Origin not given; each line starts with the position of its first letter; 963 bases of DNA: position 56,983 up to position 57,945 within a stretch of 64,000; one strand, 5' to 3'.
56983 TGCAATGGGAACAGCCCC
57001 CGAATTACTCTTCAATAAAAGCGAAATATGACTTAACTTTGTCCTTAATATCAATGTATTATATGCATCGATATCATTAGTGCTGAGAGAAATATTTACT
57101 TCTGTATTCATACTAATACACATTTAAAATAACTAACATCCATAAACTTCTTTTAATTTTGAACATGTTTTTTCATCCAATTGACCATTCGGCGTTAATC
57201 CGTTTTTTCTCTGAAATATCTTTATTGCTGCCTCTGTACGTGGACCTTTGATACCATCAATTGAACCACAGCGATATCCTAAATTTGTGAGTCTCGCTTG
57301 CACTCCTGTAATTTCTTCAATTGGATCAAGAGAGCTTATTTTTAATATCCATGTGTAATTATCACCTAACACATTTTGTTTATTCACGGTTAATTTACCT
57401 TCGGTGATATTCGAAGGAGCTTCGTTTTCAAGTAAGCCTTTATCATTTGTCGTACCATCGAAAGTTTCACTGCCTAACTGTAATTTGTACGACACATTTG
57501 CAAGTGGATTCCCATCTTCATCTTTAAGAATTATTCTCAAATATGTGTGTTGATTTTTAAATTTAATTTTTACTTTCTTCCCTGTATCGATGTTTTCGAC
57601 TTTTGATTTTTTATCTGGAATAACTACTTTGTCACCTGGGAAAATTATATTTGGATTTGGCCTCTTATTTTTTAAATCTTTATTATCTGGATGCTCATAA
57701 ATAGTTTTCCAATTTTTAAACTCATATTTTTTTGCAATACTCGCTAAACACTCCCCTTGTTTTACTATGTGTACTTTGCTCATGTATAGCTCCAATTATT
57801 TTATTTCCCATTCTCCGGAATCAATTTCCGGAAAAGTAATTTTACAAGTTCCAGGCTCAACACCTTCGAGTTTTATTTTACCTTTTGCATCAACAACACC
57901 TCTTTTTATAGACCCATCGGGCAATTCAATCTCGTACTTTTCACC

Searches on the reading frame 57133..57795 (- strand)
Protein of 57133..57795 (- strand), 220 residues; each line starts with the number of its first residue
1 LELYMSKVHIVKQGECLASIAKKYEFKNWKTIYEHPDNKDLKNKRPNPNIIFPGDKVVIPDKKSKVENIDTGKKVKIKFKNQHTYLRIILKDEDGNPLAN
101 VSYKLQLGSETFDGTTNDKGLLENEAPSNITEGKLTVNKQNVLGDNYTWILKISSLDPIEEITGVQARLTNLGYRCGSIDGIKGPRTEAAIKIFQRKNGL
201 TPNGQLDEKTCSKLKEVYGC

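Call 3: search_protein_families(library=pfam, proteins=[window:57133-57795:-], max_evalue=0.01)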
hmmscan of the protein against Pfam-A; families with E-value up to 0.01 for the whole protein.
window:57133-57795:- (220 aa): 2 families
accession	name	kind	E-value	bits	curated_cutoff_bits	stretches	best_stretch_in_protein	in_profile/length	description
PF01471.23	PG_binding_1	-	5.3e-14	52.6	23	1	161-214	4-57/57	Putative peptidoglycan binding domain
PF01476.26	LysM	-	0.00027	21.3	20.9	0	9-26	1-17/43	LysM domain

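Call 21: search_protein_families(library=ncbifam, proteins=[window:57133-57795:-], max_evalue=0.01)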
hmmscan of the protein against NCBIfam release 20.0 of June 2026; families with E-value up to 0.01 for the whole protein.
window:57133-57795:- (220 aa): 10 families
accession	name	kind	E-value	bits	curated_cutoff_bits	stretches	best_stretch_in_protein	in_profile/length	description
TIGR02869.1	spore_SleB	equivalog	6.2e-11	42.5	236.5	1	160-214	14-68/201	spore cortex-lytic enzyme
TIGR03979.1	His_Ser_Rich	equivalog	2.7e-08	34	121.65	1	162-210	134-182/190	His-Xaa-Ser repeat protein HxsA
NF004786.0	PRK06132.1-3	equivalog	5.2e-07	28.8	329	1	160-218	221-279/418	hypothetical protein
NF052336.1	PdgHdaseHSB100310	equivalog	2.1e-05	24.1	500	1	145-214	178-246/316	peptidoglycan hydrolase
NF052377.1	lmo1851_S41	exception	4.2e-05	22.4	725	1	160-216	391-447/468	lmo1851 family serine protease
NF052335.1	PdgHdaseHSB129560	equivalog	0.001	18.5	500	1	154-210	201-257/330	peptidoglycan hydrolase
TIGR02899.1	spore_safA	subfamily_domain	0.0014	18.6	67.85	0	11-60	1-43/44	SafA/ExsA family spore coat assembly protein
NF008399.0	PRK11198.1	equivalog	0.0035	17.8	134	1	6-62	95-148/149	peptidoglycan-binding protein LysM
NF033163.1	lipo_LipL71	equivalog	0.0054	15.7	600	1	15-67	415-466/471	lipoprotein LipL71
NF010723.1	PRK14125.1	equivalog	0.006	16.5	60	0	10-61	36-86/87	cell division suppressor protein YneA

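Call 55: find_homologous_proteins(query=window:57133-57795:-, max_evalue=0.001)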
Query window:57133-57795:- (220 aa): 64 proteins with E <= 0.001 among 190 candidates.
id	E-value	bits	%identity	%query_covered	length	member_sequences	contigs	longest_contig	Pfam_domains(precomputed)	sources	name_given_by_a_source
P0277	1.1e-140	485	100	98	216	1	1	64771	PF01471.24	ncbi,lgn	-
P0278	2.0e-114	399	82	98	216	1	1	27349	PF01471.24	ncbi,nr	ncbi:MAG: peptidoglycan-binding protein [Bacteroidota bacterium]|nr:peptidoglycan-binding protein [B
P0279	4.8e-114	398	81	98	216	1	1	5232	PF01471.24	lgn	-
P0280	3.1e-74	267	57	97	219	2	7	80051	PF01471.24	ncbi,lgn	-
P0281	5.8e-62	227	50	98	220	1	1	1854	PF01471.24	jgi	jgi:hypothetical protein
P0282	3.0e-60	222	48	98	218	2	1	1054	PF01471.24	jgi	jgi:hypothetical protein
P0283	5.4e-60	221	50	98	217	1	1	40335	PF01471.24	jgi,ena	-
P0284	1.8e-57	213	48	98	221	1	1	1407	PF01471.24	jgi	jgi:N-acetylmuramoyl-L-alanine amidase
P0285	5.8e-57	211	47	98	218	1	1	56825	PF01471.24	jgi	jgi:N-acetylmuramoyl-L-alanine amidase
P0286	6.9e-56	207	47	97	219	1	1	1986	PF01471.24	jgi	jgi:hypothetical protein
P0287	7.6e-56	207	45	97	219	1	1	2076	PF01471.24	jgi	-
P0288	5.2e-55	205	47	92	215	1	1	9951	PF01471.24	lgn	-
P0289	7.3e-55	204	46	96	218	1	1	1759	PF01471.24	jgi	jgi:hypothetical protein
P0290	9.2e-55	204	50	98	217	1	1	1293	PF01471.24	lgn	-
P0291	2.4e-54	202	49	98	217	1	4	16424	PF01476.27,PF01471.24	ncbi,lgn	-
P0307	7.4e-48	181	44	98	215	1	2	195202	PF01476.27,PF01471.24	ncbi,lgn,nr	ncbi:MAG: peptidoglycan-binding protein [candidate division Zixibacteria bacterium]|nr:peptidoglycan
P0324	2.1e-39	154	39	98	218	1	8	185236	PF01476.27,PF01471.24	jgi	jgi:LysM repeat protein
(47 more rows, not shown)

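Call 56: find_encoding_contigs(protein=P0307, flank=9000, max_places=1)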
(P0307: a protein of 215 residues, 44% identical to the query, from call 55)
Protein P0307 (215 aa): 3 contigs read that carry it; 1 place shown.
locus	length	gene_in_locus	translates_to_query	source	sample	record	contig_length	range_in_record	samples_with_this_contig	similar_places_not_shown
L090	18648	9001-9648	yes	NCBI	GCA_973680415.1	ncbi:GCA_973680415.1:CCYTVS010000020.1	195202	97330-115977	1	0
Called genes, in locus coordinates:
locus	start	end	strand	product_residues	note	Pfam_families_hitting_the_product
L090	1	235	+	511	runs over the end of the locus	PF07719:TPR_2 (faint), PF03572:Peptidase_S41 (faint)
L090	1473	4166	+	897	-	PF00004:AAA, PF13191:AAA_16 (weak), PF23569:NBD_SMAX1, PF17871:AAA_lid_9, PF00004:AAA (weak), PF07724:AAA_2, PF07728:AAA_5, PF10431:ClpB_D2-small, +1 more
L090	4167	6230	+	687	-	PF05954:Phage_GPD, PF04717:Phage_base_V, PF20093:DUF6484 (faint), PF22178:Gp5_trimer_C, PF10106:DUF2345 (faint)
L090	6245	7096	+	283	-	-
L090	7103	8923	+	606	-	PF13432:TPR_16 (faint), PF14559:TPR_19 (faint), PF00515:TPR_1 (faint), PF13181:TPR_8 (faint), PF13414:TPR_11 (faint), PF13428:TPR_14 (faint), PF13431:TPR_17 (faint), PF07719:TPR_2 (weak)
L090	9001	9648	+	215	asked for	PF01476:LysM (faint), PF01471:PG_binding_1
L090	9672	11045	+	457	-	PF00691:OmpA (weak), PF01471:PG_binding_1 (weak)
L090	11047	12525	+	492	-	-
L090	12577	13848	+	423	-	PF00691:OmpA (faint), PF01471:PG_binding_1 (weak)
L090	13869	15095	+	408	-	-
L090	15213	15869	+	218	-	PF01476:LysM (faint), PF01471:PG_binding_1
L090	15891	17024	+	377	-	-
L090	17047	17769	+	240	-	-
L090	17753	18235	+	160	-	PF14107:DUF4280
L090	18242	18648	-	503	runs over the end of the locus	PF03065:Glyco_hydro_57, PF12055:DUF3536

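Call 57: find_encoding_contigs(protein=P0324, flank=9000, max_places=1)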
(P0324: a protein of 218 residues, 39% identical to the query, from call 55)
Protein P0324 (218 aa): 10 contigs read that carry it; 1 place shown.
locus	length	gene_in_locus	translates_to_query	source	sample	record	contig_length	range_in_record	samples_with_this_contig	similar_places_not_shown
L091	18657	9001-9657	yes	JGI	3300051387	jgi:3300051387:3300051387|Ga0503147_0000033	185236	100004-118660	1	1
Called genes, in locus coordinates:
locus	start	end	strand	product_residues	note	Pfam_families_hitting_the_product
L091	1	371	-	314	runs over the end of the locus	PF13793:Pribosyltran_N, PF00156:Pribosyltran, PF14572:Pribosyl_synth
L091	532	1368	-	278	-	PF00288:GHMP_kinases_N, PF08544:GHMP_kinases_C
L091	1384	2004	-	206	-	PF03550:LolB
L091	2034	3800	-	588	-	PF13371:TPR_9 (faint), PF13424:TPR_12 (faint), PF24575:TPR_Slam (faint), PF12895:ANAPC3 (faint), PF13428:TPR_14 (faint), PF23914:TPR_CcmH_CycH (faint), PF13414:TPR_11 (faint), PF13432:TPR_16 (weak), +8 more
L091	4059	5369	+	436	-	PF05201:GlutR_N, PF01488:Shikimate_DH, PF00745:GlutR_dimer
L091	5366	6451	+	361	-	PF03462:PCRF, PF00472:RF-1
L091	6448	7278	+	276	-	PF17827:PrmC_N, PF05175:MTS, PF06325:PrmA (weak), PF13649:Methyltransf_25 (weak), PF13847:Methyltransf_31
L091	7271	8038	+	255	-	PF00899:ThiF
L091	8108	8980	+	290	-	-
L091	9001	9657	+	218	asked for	PF01476:LysM (faint), PF01471:PG_binding_1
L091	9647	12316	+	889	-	PF07217:Het-C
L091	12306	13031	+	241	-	PF24880:DUF7738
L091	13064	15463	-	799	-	PF07715:Plug, PF00593:TonB_dep_Rec_b-barrel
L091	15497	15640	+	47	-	-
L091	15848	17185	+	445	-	PF00270:DEAD, PF04851:ResIII, PF00271:Helicase_C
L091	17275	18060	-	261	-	PF07264:EI24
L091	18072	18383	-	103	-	-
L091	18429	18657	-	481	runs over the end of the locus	PF02934:GatB_N, PF02637:GatB_Yqey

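Call 58: find_encoding_contigs(protein=P0285, flank=9000, max_places=1)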
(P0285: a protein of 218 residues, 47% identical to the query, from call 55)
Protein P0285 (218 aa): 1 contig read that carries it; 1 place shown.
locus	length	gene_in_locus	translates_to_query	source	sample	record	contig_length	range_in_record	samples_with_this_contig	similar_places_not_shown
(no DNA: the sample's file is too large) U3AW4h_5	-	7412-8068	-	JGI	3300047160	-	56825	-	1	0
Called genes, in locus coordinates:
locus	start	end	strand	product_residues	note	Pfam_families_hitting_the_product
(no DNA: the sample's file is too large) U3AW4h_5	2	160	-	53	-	?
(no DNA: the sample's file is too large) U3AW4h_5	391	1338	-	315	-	-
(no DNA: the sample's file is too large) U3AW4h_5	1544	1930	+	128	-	-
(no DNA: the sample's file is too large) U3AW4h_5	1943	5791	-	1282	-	PF17874:TPR_MalT, PF13424:TPR_12, PF13424:TPR_12, PF13424:TPR_12, PF13424:TPR_12, PF17874:TPR_MalT, PF13424:TPR_12, PF17874:TPR_MalT, +18 more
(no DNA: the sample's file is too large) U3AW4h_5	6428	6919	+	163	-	PF05488:PAAR_motif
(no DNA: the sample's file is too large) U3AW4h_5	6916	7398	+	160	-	PF08786:DcrB (weak)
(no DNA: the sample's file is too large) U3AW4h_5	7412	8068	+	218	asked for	PF01471:PG_binding_1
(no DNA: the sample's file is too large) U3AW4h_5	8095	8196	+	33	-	-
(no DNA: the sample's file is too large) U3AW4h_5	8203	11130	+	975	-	PF01510:Amidase_2 (faint)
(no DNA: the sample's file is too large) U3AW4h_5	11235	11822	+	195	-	-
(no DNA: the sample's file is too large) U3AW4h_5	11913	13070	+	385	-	PF02515:CoA_transf_3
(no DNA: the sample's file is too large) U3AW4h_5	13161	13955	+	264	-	PF00378:ECH_1, PF16113:ECH_2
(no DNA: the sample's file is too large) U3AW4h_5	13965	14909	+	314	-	PF00682:HMGL-like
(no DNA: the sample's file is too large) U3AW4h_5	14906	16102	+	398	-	PF02771:Acyl-CoA_dh_N, PF02770:Acyl-CoA_dh_M, PF00441:Acyl-CoA_dh_1, PF08028:Acyl-CoA_dh_2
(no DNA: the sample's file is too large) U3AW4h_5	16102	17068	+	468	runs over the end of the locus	PF03972:MmgE_PrpD_N, PF19305:MmgE_PrpD_C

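Call 70: search_protein_families(library=pfam, proteins=[L090:6245-7096:+, L091:8108-8980:+, L090:9672-11045:+, L090:12577-13848:+, L090:11047-12525:+], max_evalue=0.01)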
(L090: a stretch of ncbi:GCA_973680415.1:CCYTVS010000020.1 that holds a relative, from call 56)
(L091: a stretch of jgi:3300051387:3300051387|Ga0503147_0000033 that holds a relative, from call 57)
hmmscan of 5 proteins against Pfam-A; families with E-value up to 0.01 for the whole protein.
L090:6245-7096:+ (283 aa): 0 families

L091:8108-8980:+ (290 aa): 2 families
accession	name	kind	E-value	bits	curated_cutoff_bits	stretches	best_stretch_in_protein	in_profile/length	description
PF02838.20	Glyco_hydro_20b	-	0.0043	18.2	26.1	0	160-264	2-97/124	Glycosyl hydrolase family 20, domain 2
PF09134.16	Invasin_D3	-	0.005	17.8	33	1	220-268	16-66/98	Invasin, domain 3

L090:9672-11045:+ (457 aa): 2 families
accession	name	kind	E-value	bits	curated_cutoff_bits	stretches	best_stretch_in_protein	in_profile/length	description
PF01471.23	PG_binding_1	-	1.8e-07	31.7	23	1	161-191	27-57/57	Putative peptidoglycan binding domain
PF00691.25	OmpA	-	1.7e-06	28.8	27.2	1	53-126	2-66/98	OmpA family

L090:12577-13848:+ (423 aa): 3 families
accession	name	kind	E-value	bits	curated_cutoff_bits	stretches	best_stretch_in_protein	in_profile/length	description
PF01471.23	PG_binding_1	-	1.1e-07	32.3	23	1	149-190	9-57/57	Putative peptidoglycan binding domain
PF00691.25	OmpA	-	5.2e-06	27.1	27.2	1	52-125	2-66/98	OmpA family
PF17802.7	SpaA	-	0.0092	16.6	23.1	0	350-394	9-57/91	Prealbumin-like fold domain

L090:11047-12525:+ (492 aa): 0 families

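Call 74: search_protein_families(library=ncbifam, proteins=[L090:6245-7096:+, L091:8108-8980:+], max_evalue=1)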
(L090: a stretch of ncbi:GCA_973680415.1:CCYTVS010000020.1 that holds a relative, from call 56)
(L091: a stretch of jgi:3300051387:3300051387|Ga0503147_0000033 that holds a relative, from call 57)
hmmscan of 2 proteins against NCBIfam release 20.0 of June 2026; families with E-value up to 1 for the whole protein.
L090:6245-7096:+ (283 aa): 0 families

L091:8108-8980:+ (290 aa): 1 family
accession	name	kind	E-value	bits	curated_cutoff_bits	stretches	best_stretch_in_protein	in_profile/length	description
NF040765.1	adhesion_FAF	equivalog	0.027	13.1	500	1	230-277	427-476/632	adhesion factor FAF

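Call 75: search_protein_families(library=phrogs, proteins=[window:57133-57795:-], max_evalue=0.01)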
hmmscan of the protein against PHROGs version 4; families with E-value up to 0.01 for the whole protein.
window:57133-57795:- (220 aa): 8 families
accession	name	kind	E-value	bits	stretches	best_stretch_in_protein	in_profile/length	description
phrog_380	-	lysis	1.4e-11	45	1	6-211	183-303/309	endolysin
phrog_2649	-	lysis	2.6e-11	44.9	1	151-216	173-237/261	endolysin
phrog_1493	-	lysis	1.5e-10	41.9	1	160-216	248-307/394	endolysin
phrog_1224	-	head and packaging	4.8e-07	30.4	1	160-216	11-66/438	endolysin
phrog_7685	-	integration and excision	4.6e-05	24.1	1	171-218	4-53/240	integrase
phrog_4602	-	other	0.00027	21.9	1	9-69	37-89/220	transglycosylase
phrog_21966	-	unknown function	0.00039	21.5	1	6-60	94-145/146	-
phrog_17001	-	lysis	0.00096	19.8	1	164-200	6-42/265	endolysin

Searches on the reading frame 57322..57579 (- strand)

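Call 7: search_protein_families(library=pfam, proteins=[window:57322-57579:-], max_evalue=10)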
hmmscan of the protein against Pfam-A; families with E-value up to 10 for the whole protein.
seq(86 aa): 5 families
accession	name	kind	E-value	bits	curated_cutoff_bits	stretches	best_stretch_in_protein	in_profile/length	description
PF02369.22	Big_1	-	0.014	15.9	34.9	1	12-54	19-66/93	Bacterial Ig-like domain (group 1)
PF17789.7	MG4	-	0.019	15.6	24.7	1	14-66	18-74/95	Macroglobulin domain MG4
PF09134.16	Invasin_D3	-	0.06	14.3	33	1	11-66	21-79/98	Invasin, domain 3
PF01835.25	MG2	-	0.096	13.5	32.8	1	10-73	15-75/96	MG2 domain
PF03276.19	Gag_spuma_N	-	0.18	12.2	25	1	10-32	39-61/142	Spumavirus gag protein, N-terminal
